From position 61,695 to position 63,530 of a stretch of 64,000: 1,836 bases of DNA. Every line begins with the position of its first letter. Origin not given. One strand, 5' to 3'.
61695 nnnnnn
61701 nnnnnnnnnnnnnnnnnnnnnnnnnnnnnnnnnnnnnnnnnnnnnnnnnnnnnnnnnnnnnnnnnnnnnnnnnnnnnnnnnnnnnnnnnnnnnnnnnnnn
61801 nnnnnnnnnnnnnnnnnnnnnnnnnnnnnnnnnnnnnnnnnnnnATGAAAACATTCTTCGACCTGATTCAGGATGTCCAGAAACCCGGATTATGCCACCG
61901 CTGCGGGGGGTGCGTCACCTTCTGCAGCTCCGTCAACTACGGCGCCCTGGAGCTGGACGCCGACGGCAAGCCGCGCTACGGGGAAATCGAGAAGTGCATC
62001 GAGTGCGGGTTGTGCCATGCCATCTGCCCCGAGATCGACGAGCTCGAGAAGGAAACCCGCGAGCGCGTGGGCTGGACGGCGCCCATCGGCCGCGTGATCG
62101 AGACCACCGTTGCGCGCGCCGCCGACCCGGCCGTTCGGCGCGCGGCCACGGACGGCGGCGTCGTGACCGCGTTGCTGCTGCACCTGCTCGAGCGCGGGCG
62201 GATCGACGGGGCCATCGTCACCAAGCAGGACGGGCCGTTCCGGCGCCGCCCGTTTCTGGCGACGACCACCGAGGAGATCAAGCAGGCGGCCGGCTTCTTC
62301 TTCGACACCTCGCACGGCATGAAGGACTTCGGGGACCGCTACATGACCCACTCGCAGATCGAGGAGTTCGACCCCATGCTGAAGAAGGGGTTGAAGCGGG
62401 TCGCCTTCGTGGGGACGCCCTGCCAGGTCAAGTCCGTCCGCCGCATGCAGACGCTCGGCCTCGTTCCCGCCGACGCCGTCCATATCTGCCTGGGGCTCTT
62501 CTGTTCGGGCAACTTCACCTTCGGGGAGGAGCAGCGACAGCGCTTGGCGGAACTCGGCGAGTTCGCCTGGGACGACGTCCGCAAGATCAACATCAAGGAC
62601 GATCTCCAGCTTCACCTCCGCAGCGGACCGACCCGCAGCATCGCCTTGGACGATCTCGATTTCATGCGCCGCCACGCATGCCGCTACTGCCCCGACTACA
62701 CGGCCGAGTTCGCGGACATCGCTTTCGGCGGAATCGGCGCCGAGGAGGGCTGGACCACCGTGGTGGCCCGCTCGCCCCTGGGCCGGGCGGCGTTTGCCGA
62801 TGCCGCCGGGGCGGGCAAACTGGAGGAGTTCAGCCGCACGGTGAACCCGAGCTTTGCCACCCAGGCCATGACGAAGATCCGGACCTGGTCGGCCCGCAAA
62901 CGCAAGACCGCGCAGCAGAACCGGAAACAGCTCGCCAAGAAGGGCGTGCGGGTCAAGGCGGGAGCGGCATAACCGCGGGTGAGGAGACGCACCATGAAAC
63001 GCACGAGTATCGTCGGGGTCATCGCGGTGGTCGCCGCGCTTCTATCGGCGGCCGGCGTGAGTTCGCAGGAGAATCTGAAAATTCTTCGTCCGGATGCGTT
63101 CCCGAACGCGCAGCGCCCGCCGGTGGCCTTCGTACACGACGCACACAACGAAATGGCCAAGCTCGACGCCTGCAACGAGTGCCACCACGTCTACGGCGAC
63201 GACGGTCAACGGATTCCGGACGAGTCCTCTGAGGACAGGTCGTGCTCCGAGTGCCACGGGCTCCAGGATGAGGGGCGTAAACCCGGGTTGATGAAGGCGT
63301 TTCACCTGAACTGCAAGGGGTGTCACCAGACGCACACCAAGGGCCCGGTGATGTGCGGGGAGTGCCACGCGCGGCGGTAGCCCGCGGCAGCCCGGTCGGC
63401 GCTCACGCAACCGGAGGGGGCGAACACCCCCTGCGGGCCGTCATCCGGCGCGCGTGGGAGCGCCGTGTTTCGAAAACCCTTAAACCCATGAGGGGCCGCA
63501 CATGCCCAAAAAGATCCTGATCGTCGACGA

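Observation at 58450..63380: Tmc-type transmembrane redox complex in inverted gene order with an inserted FrhB-family flavo-Fe-S subunit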

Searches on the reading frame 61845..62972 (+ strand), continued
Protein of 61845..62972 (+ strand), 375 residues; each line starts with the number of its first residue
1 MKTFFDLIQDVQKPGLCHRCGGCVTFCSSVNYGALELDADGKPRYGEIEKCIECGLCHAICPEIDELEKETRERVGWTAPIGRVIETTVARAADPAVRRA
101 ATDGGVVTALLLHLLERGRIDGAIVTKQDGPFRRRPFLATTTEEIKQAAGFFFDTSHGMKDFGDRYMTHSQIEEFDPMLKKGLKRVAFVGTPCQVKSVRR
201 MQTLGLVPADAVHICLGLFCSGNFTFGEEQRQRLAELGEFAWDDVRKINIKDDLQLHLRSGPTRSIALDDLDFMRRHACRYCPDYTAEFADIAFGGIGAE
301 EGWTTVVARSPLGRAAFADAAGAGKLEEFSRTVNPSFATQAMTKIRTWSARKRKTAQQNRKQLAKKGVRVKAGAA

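Call 39: find_related_loci(query=A3, collection=metagenome_contigs, flank=4000)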
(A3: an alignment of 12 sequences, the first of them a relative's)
Query A3 (375 aa) in metagenome_contigs; peptide patterns used: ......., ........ (x = any residue, [..] = any of these).
600 stretches matched a pattern (row limit reached: there are more); 147 encode a relative of the query (tblastn E <= 1e-3); the best 80 are kept; 80 distinct loci.
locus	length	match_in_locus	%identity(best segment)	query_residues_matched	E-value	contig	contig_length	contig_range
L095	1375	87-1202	85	1-372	0e+0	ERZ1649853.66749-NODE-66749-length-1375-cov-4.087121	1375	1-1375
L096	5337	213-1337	83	1-375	0e+0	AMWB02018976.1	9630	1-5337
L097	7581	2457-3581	83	1-375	0e+0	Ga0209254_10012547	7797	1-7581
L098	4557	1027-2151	82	1-375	0e+0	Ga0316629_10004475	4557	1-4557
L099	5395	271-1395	82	1-375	0e+0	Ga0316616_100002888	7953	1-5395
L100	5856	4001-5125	83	1-375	0e+0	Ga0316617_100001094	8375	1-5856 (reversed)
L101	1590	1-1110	79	6-375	0e+0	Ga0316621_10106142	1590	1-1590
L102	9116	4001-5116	78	1-372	0e+0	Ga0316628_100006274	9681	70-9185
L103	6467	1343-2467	80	1-375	0e+0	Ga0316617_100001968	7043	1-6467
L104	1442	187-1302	76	1-372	0e+0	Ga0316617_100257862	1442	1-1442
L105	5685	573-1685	74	1-371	0e+0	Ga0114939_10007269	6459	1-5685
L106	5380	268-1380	75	1-371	0e+0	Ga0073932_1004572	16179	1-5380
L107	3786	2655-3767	75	1-371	0e+0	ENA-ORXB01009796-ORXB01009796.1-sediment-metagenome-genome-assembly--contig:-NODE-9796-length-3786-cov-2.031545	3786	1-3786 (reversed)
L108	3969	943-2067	78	1-375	0e+0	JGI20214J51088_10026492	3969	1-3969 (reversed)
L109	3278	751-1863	70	1-371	0e+0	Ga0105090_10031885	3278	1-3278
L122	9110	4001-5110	66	1-371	2e-173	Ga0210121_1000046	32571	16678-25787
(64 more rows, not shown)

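Call 44: search_protein_families(library=ncbifam, proteins=[L122:5119-5577:+, L122:5677-6201:-, L122:6186-8753:-, L007:9228-10142:+, L007:10144-11493:+, L007:6681-7412:+, L007:7593-7979:+], max_evalue=0.001)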
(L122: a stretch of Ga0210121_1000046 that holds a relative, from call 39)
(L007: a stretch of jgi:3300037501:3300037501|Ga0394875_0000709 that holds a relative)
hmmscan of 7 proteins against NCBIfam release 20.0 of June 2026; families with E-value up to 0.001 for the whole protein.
L122:5119-5577:+ (152 aa): 0 families

L122:5677-6201:- (174 aa): 38 families (the best 25 are shown)
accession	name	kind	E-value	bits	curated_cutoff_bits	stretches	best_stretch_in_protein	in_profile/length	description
TIGR02951.1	DMSO_dmsB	equivalog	9.5e-35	120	214.1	1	17-155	6-153/161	DMSO/selenate family reductase complex B subunit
NF038355.1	FDH3_beta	equivalog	1.3e-25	90.5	240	1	17-130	7-122/180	formate dehydrogenase FDH3 subunit beta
TIGR03149.1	cyt_nit_nrfC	equivalog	2.2e-23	82.8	377.6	1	11-164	37-193/225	cytochrome c nitrite reductase Fe-S protein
NF008134.0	PRK10882.1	equivalog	6.8e-22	77.9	263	1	65-150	111-203/329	hydrogenase 2 operon protein HybA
TIGR01582.1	FDH-beta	equivalog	4.4e-21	75.2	334.7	1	66-170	92-196/283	formate dehydrogenase subunit beta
TIGR03478.1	DMSO_red_II_bet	subfamily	7.8e-21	74.3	480.7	1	52-163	116-228/321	DMSO reductase family type II enzyme, iron-sulfur subunit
NF041715.1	arsenate_red_ArrB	equivalog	6.7e-20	71.6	450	1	17-119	7-108/233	arsenate respiratory reductase iron-sulfur subunit ArrB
NF045715.1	sulf_resp_HmcB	equivalog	8.4e-20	71.1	420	1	65-153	105-196/307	sulfate respiration complex iron-sulfur protein HmcB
NF042979.1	EthbenzDh_ebdB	equivalog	4e-18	65.4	740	1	53-165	139-256/354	ethylbenzene dehydrogenase subunit beta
NF009451.0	PRK12809.1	equivalog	3.3e-17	62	1154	1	15-157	5-141/639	formate-dependent uric acid utilization protein YgfT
NF011569.0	PRK14993.1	equivalog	7.3e-17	61.6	416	1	14-160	45-193/244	tetrathionate reductase subunit TtrB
NF009408.0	PRK12769.1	equivalog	1.1e-15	56.9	1003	1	15-167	5-159/659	formate-dependent uric acid utilization protein AegA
TIGR01660.1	narH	equivalog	1.6e-15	56.5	524.05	1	52-148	168-265/492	nitrate reductase subunit beta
NF045797.1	DsrO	equivalog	5.1e-15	55.5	200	1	15-149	46-197/235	sulfate reduction electron transfer complex DsrMKJOP subunit DsrO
NF045766.1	PhenlGlyoxDHPadI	equivalog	1e-14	54.2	700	1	15-156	7-139/443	NADH-dependent phenylglyoxylate dehydrogenase subunit beta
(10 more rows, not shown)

L122:6186-8753:- (855 aa): 27 families (the best 25 are shown)
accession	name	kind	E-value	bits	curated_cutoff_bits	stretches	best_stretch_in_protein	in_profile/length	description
NF012032.0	PRK15488.1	equivalog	3e-91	306.6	694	1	128-806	33-721/759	thiosulfate reductase PhsA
TIGR01591.1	Fdh-alpha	equivalog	3.7e-74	250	666.25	1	140-803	1-645/672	formate dehydrogenase subunit alpha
TIGR02166.1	dmsA_ynfE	subfamily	1.1e-73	248.5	777.7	2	150-465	53-403/794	DMSO/selenate family reductase complex A subunit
TIGR03479.1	DMSO_red_II_alp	subfamily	3.3e-56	190.9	984.75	3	152-376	68-303/913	molybdopterin-dependent oxidoreductase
NF047855.1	AssmNtatRedNasC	equivalog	2.8e-50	171.3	1100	3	319-457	202-340/708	assimilatory nitrate reductase catalytic subunit NasC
NF011566.1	PRK14990.1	exception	6.3e-48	163.4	1600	2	151-460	68-418/814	dimethylsulfoxide reductase subunit A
NF041884.1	selenate_YnfF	exception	1.7e-46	158.5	1650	2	170-459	78-397/798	selenate/tellurate reductase subunit YnfF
NF041885.1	selenate_YnfE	exception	3.6e-44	150.8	1675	1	155-460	62-405/805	selenate/tellurate reductase subunit YnfE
TIGR00509.1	bisC_fam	subfamily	3.3e-42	144.7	1017.55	2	317-624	195-519/772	molybdopterin guanine dinucleotide-containing S/N-oxide reductase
NF041783.2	mnquin_red_QrcB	equivalog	3.9e-30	104.6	440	1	138-483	53-390/695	menaquinone reductase molybdopterin-binding-like subunit QrcB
TIGR01553.1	formate-DH-alph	equivalog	7.6e-30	103.4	814.2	2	154-233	56-140/1009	formate dehydrogenase-N subunit alpha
NF041714.1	arsenate_red_ArrA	equivalog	3.1e-29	101.7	1600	1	130-383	43-299/848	arsenate respiratory reductase molybdopterin-containing subunit ArrA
NF041513.1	formate_DH_Act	exception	2e-27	95.4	1400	3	134-236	39-135/1067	formate dehydrogenase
NF010055.0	PRK13532.1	equivalog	1.7e-24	86.2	904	1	141-380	46-291/830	nitrate reductase catalytic subunit NapA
NF011567.1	PRK14991.1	equivalog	2.5e-24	85.1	1750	3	177-227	136-186/1022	tetrathionate reductase subunit TtrA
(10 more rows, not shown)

L007:9228-10142:+ (304 aa): 17 families
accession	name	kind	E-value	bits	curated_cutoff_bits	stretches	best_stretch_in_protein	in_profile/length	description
NF045875.1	F420_non_VhuG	exception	3.1e-65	220.3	450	1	3-294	14-281/286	F420-non-reducing hydrogenase subunit VhuG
NF040831.1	sulfhyd_ShyD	equivalog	1.4e-24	87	460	2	2-180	9-164/240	NAD(P)-dependent hydrogenase/sulfhydrogenase 2 subunit delta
NF040836.1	sulfhyd_HydD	equivalog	8.8e-20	71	500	2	2-167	14-157/261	NADPH-dependent hydrogenase/sulfhydrogenase 1 subunit delta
TIGR03294.1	FrhG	equivalog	5.1e-19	68.9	245.5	2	1-95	9-95/228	coenzyme F420 hydrogenase subunit gamma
NF005012.1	PRK06411.1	subfamily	9.5e-11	41.5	116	1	135-165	126-156/166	NADH-quinone oxidoreductase subunit NuoB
TIGR01957.1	nuoB_fam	subfamily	7.2e-10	38.9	142.7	1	135-164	110-139/145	NADH-quinone oxidoreductase subunit B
NF011392.0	PRK14817.1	equivalog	6.7e-08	32.4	271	1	135-164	128-157/182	NADH-quinone oxidoreductase subunit B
NF011390.0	PRK14815.1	equivalog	1.1e-07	31.3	281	1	135-165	125-155/183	NADH dehydrogenase subunit B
NF011395.0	PRK14820.1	equivalog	2.1e-07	30.8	263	1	135-162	125-152/180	NADH-quinone oxidoreductase subunit B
NF011393.0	PRK14818.1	equivalog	2.7e-07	30.3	255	1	132-163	120-151/173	NADH dehydrogenase subunit B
NF011389.0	PRK14814.1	equivalog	2.9e-07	30.4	285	1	135-165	125-155/186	NADH dehydrogenase subunit B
NF045520.1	H2_NiFeSe_small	exception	4e-07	29.7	470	0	68-119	134-185/314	NiFeSe hydrogenase small subunit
NF011391.0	PRK14816.1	equivalog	9.1e-07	28.6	283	1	134-164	144-174/196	NADH-quinone oxidoreductase subunit B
NF011394.0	PRK14819.1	equivalog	2.6e-06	27.2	312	1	135-165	124-154/264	NADH-quinone oxidoreductase subunit B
NF011388.0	PRK14813.1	equivalog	5e-05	23.3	294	0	135-162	121-148/189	NADH dehydrogenase subunit B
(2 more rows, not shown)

L007:10144-11493:+ (449 aa): 8 families
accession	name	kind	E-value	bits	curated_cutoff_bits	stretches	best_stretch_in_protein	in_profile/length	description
NF041785.2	VhuA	equivalog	1.9e-137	458.2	800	1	4-426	3-416/418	F420-non-reducing hydrogenase Vhu subunit A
TIGR03295.1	frhA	equivalog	2.5e-42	145.3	392.5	1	1-416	1-368/412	coenzyme F420 hydrogenase subunit alpha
NF040828.1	sulfhyd_ShyA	equivalog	6.3e-42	143.9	700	2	297-449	254-404/415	NAD(P)-dependent hydrogenase/sulfhydrogenase 2 subunit alpha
NF033181.1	NiFeSe_hydrog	equivalog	1.3e-40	139.8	600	2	3-127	2-126/507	nickel-dependent hydrogenase large subunit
NF040832.1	sulfhyd_HydA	equivalog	6.6e-37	127.6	880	1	4-449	4-415/426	NADPH-dependent hydrogenase/sulfhydrogenase 1 subunit alpha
NF045518.1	H2_NiFeSe_large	exception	6.4e-36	124.2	780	2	4-128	3-126/485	NiFeSe hydrogenase large subunit HysA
NF007778.0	PRK10467.1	equivalog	4e-21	74.9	969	1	1-118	1-117/567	hydrogenase 2 large subunit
NF007550.0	PRK10170.1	equivalog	1.1e-18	67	1101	1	5-120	19-134/597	Ni/Fe-hydrogenase large subunit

L007:6681-7412:+ (243 aa): 17 families
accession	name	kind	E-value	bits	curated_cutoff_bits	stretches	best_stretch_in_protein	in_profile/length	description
TIGR03290.1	CoB_CoM_SS_C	equivalog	1.3e-17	64.1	160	1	31-106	2-77/144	CoB--CoM heterodisulfide reductase subunit C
NF045796.1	DsrK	equivalog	5e-15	55.1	400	1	60-240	101-266/453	sulfate reduction electron transfer complex DsrMKJOP subunit DsrK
NF045711.1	sulf_resp_HmcF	equivalog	1.8e-14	53.4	750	1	74-243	116-282/457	sulfate respiration complex iron-sulfur protein HmcF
NF041779.1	hetero_SS_HdrC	equivalog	6.4e-12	45.3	350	1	29-91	29-90/198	ferredoxin:CoB-CoM heterodisulfide reductase subunit HdrC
NF045724.1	ferredox_TmcB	equivalog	7.6e-12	44.5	735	1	76-237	100-258/430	electron transfer complex ferredoxin TmcB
NF041890.1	hdrC_Methbact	equivalog_domain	1.7e-11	44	270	1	28-90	26-87/192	ferredoxin:CoB-CoM heterodisulfide reductase subunit HdrC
NF038018.1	qmoC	equivalog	6.5e-09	35.7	300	1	27-96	14-83/360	quinone-interacting membrane-bound oxidoreductase complex subunit QmoC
TIGR00273.1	TIGR00273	equivalog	4.9e-08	32.3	444.8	1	32-128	294-393/432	LutB/LldF family L-lactate oxidation iron-sulfur protein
NF041837.1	rnfC_Methano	equivalog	2.5e-07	29.9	650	1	31-103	358-425/438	Rnf electron transport complex subunit RnfC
NF004898.0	PRK06259.1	equivalog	3e-07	29.5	385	1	19-95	122-206/488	fumarate reductase (CoM/CoB) subunit TfrB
TIGR01945.1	rnfC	subfamily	5.1e-06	25.3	245.95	1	30-101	362-428/435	RnfABCDGE type electron transport complex subunit C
NF008369.0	PRK11168.1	equivalog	6.3e-06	25.3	278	1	29-108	9-91/401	anaerobic glycerol-3-phosphate dehydrogenase subunit C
TIGR03379.1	glycerol3P_GlpC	equivalog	4.7e-05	22.3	279.9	1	30-123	4-98/397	anaerobic glycerol-3-phosphate dehydrogenase subunit GlpC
NF003454.1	PRK05035.1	equivalog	5.5e-05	21.8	345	1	28-95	364-426/556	electron transport complex subunit RsxC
NF045670.1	quin_L_LdhH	equivalog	0.00011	20.6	800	0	30-106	303-385/706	L-lactate dehydrogenase (quinone) large subunit LdhH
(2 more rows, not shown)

L007:7593-7979:+ (128 aa): 6 families
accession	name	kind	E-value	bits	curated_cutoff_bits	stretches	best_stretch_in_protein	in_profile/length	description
NF045711.1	sulf_resp_HmcF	equivalog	3.7e-21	75.5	750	1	11-104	353-445/457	sulfate respiration complex iron-sulfur protein HmcF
NF045724.1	ferredox_TmcB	equivalog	3.4e-20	72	735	1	8-104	328-424/430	electron transfer complex ferredoxin TmcB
NF004898.0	PRK06259.1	equivalog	4.8e-09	35.4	385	1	6-91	390-471/488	fumarate reductase (CoM/CoB) subunit TfrB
NF045796.1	DsrK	equivalog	8.2e-07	28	400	1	11-98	340-430/453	sulfate reduction electron transfer complex DsrMKJOP subunit DsrK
NF045670.1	quin_L_LdhH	equivalog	9.6e-05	20.8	800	1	25-90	627-691/706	L-lactate dehydrogenase (quinone) large subunit LdhH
TIGR03288.1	CoB_CoM_SS_B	equivalog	0.00027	20.3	345.15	1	32-110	185-269/290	CoB--CoM heterodisulfide reductase subunit B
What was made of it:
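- Tried and rejected: The hydrogenase subunits next to the paralogs match VhuG/VhuA (Mvh type) better than FrhG/FrhA (call 44).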

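Call 70: predict_structure(alignment_id=A4)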
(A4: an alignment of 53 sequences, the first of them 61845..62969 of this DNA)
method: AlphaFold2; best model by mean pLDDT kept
length: 375 residues; sequences in the alignment: 53
mean_pLDDT: 74.2   pTM: 0.78
mean pLDDT of the five models: 74.2, 71.7, 71.5, 70.1, 70.0
residues with pLDDT >= 90: 115; 70-90: 140; 50-70: 35; < 50: 85
segments of 3 or more residues with pLDDT < 50: 1-37, 41-56, 151-171, 367-375
pLDDT, mean of each block of 10 residues (from residue 1): 37 39 43 44 41 46 72 89 94 90 87 96 79 72 83 37 37 64 85 79 73 88 77 92 85 87 90 76 88 88 93 97 96 89 92 85 54 39
secondary structure, 60 per line:
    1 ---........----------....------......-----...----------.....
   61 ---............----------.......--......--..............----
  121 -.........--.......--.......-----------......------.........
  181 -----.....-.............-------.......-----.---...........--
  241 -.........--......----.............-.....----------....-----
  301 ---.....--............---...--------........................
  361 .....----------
elements in order: H4-11 H22-25 E35-37 E43-45 H56-60 H64-75 E86-92 H95-100 H103-116 E122-130 E133-139 H142-148 H160-165 H172-180 E186-190 H192-204 E212-218 H228-238 E245-250 E253-258 E263-267 H268-274 H277-281 E292-295 E304-308 H311-322 E326-328 H337-365

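Call 72: fold_search(model_id=the predicted structure, library=pdb)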
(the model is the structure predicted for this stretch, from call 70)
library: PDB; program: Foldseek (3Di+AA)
matches with E <= 10: 399; with E <= 0.001: 21
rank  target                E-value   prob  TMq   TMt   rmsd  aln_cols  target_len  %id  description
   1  8riu_B                4.5e-25  1.00  0.65  0.65   8.0       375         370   27  Crystal structure of the F420-reducing carbon monoxide dehydrogenase component from the ethanotroph Candidatus Ethanop (released 2024-10-02)
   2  8rja_E                1.0e-24  1.00  0.63  0.67   8.8       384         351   25  Crystal structure of the F420-reducing formylmethanofuran dehydrogenase complex from the ethanotroph Candidatus Ethano (released 2024-10-02)
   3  6qii_B                4.9e-21  1.00  0.62  0.79   3.5       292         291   27  Xenon derivatization of the F420-reducing [NiFe] hydrogenase complex from Methanosarcina barkeri (released 2019-10-23)
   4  9r51_B                6.5e-21  1.00  0.65  0.85   3.6       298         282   27  Dimeric state of the F420-reducing hydrogenase from Methanothermococcus thermolithotrophicus in crystalline form 1 (released 2025-10-22)
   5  9r52_B                6.5e-21  1.00  0.65  0.85   3.6       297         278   27  Dimeric state of the F420-reducing hydrogenase from Methanothermococcus thermolithotrophicus in crystalline form 2 (released 2025-10-22)
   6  4ci0_C                1.8e-20  1.00  0.65  0.85   3.3       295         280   26  Electron cryo-microscopy of F420-reducing NiFe hydrogenase Frh (released 2014-02-26)
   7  6qgr_B                1.8e-20  1.00  0.62  0.79   3.5       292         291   27  The F420-reducing [NiFe] hydrogenase complex from Methanosarcina barkeri at the Nia-S state (released 2019-10-23)
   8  7npa_D                5.4e-20  1.00  0.60  0.38   8.2       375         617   22  Crystal structure of the Coenzyme F420-dependent sulfite reductase from Methanothermococcus thermolithotrophicus at 1. (released 2022-03-23)
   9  7np8_B                4.3e-19  1.00  0.60  0.38   8.2       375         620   22  Crystal structure of the Coenzyme F420-dependent sulfite reductase from Methanocaldococcus jannaschii at 2.3-A resolut (released 2022-03-23)
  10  7np8_A                4.5e-19  1.00  0.60  0.38   8.2       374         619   22  Crystal structure of the Coenzyme F420-dependent sulfite reductase from Methanocaldococcus jannaschii at 2.3-A resolut (released 2022-03-23)
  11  7npa_A                7.2e-19  1.00  0.60  0.38   8.2       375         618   23  Crystal structure of the Coenzyme F420-dependent sulfite reductase from Methanothermococcus thermolithotrophicus at 1. (released 2022-03-23)
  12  7npa_N                2.5e-18  1.00  0.59  0.38   8.4       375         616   23  Crystal structure of the Coenzyme F420-dependent sulfite reductase from Methanothermococcus thermolithotrophicus at 1. (released 2022-03-23)
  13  8rvu_E                1.1e-16  1.00  0.58  0.57   3.3       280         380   22  CryoEM structure of the Elp-Hdr complex of Methanothermobacter marburgensis state 2 (composite structure) (released 2025-05-14)
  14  7bkb_E                8.7e-15  1.00  0.56  0.51   4.5       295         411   21  Formate dehydrogenase - heterodisulfide reductase - formylmethanofuran dehydrogenase complex from Methanospirillum hun (released 2021-09-29)
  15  5dqr_D                6.9e-14  1.00  0.57  0.52   6.5       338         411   19  The crystal structure of Arabidopsis 7-hydroxymethyl chlorophyll a reductase (HCAR) (released 2016-04-20)
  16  5dqr_E                7.3e-14  1.00  0.57  0.53   5.1       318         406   20  The crystal structure of Arabidopsis 7-hydroxymethyl chlorophyll a reductase (HCAR) (released 2016-04-20)
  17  5dqr_B                9.7e-14  1.00  0.56  0.52   5.1       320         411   20  The crystal structure of Arabidopsis 7-hydroxymethyl chlorophyll a reductase (HCAR) (released 2016-04-20)
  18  5dqr_A                1.4e-13  1.00  0.56  0.51   6.4       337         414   20  The crystal structure of Arabidopsis 7-hydroxymethyl chlorophyll a reductase (HCAR) (released 2016-04-20)
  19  5dqr_C                1.9e-13  1.00  0.55  0.50   5.4       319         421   20  The crystal structure of Arabidopsis 7-hydroxymethyl chlorophyll a reductase (HCAR) (released 2016-04-20)
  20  5dqr_F                2.6e-13  1.00  0.57  0.52   5.7       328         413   20  The crystal structure of Arabidopsis 7-hydroxymethyl chlorophyll a reductase (HCAR) (released 2016-04-20)
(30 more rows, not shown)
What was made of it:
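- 61845..62972 (+): X: FrhB/FdhB-family flavo-iron-sulfur protein. It has an N-terminal 2x[4Fe-4S] ferredoxin domain (about 1-83), an FrhB core (about 84-330) and a basic C-terminal helix (337-365). It is an insertion specific to one Desulfatibacillum-like clade. AlphaFold2 core pLDDT is mostly 72-97, apart from a low-confidence loop at 151-171, and Foldseek gives 8riu_B, 8rja_E and FrhB (target-normalised TM-score 0.85) (calls 70, 72).
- On FrhB/FdhB protein family (Pfam PF04422 + PF04432): Foldseek matches FrhB 9r51_B and 4ci0_C with target-normalised TM-score 0.85 and E about 1e-20 (call 72).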

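Call 76: search_protein_families(library=ncbifam, proteins=[L004:8630-9964:+], max_evalue=1e-20)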
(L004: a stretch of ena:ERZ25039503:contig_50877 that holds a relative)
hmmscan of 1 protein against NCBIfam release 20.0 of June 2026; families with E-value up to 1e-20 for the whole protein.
L004:8630-9964:+ (444 aa): 3 families
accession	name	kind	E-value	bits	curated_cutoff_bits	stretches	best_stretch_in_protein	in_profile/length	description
NF045724.1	ferredox_TmcB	equivalog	4.8e-252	836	735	1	12-442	3-430/430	electron transfer complex ferredoxin TmcB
NF045711.1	sulf_resp_HmcF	equivalog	4.2e-109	365.4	750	1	33-443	43-452/457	sulfate respiration complex iron-sulfur protein HmcF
NF045796.1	DsrK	equivalog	1.9e-61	208.1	400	1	43-428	43-428/453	sulfate reduction electron transfer complex DsrMKJOP subunit DsrK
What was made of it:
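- On Tmc complex (TmcABCD): The intact conspecific orthologue scores 836 bits against cut-off 735 (call 76).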

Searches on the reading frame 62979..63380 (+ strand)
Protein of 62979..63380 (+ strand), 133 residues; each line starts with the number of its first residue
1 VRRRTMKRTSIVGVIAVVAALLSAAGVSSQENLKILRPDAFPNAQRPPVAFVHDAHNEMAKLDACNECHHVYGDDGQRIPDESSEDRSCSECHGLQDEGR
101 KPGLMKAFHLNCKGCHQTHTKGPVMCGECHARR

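Call 4: search_protein_families(library=pfam, proteins=[window:62979-63380:+], max_evalue=0.01)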
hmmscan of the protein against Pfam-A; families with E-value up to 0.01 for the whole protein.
window:62979-63380:+ (133 aa): 3 families
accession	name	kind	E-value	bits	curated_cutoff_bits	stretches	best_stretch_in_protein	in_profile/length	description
PF02085.21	Cytochrom_CIII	-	1.1e-13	51.8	22.9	1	43-130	15-101/101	Class III cytochrome C family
PF14537.11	Cytochrom_c3_2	-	4.5e-05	24.3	25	1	64-130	8-78/79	Cytochrome c3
PF14522.11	Cytochrome_C7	-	0.0024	18.1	24.8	1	49-117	1-67/67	Cytochrome c7 and related cytochrome c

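Call 5: search_protein_families(library=ncbifam, proteins=[window:62979-63380:+], max_evalue=0.01)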
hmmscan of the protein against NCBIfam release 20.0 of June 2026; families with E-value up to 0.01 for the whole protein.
window:62979-63380:+ (133 aa): 5 families
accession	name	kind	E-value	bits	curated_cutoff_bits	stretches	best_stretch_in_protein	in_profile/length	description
NF045722.1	c3_cytochr_TmcA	equivalog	3.3e-45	153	114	1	6-130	1-124/125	acidic tetraheme cytochrome c3 TmcA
NF045713.1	CxxCH_16_HmcA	equivalog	3.6e-12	45.7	400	1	62-131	174-253/541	sulfate respiration complex hexadecaheme cytochrome HmcA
NF043011.1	CytC7_Geobact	equivalog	2.3e-09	37.6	120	1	87-130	45-88/89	cytochrome c7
NF041781.1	mnquin_red_QrcA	equivalog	0.0001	22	180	1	38-93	20-71/174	menaquinone reductase multiheme cytochrome c subunit QrcA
NF045784.1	9HemeCytC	equivalog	0.00011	21.6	640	1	87-132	270-321/328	nine-heme cytochrome c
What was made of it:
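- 62994..63380 (+): tmcA: periplasmic acidic tetrahaem cytochrome c3 (alternative GTG start at 62979). NF045722 153 bits (cut-off 114) and Pfam PF02085 (calls 4, 5).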
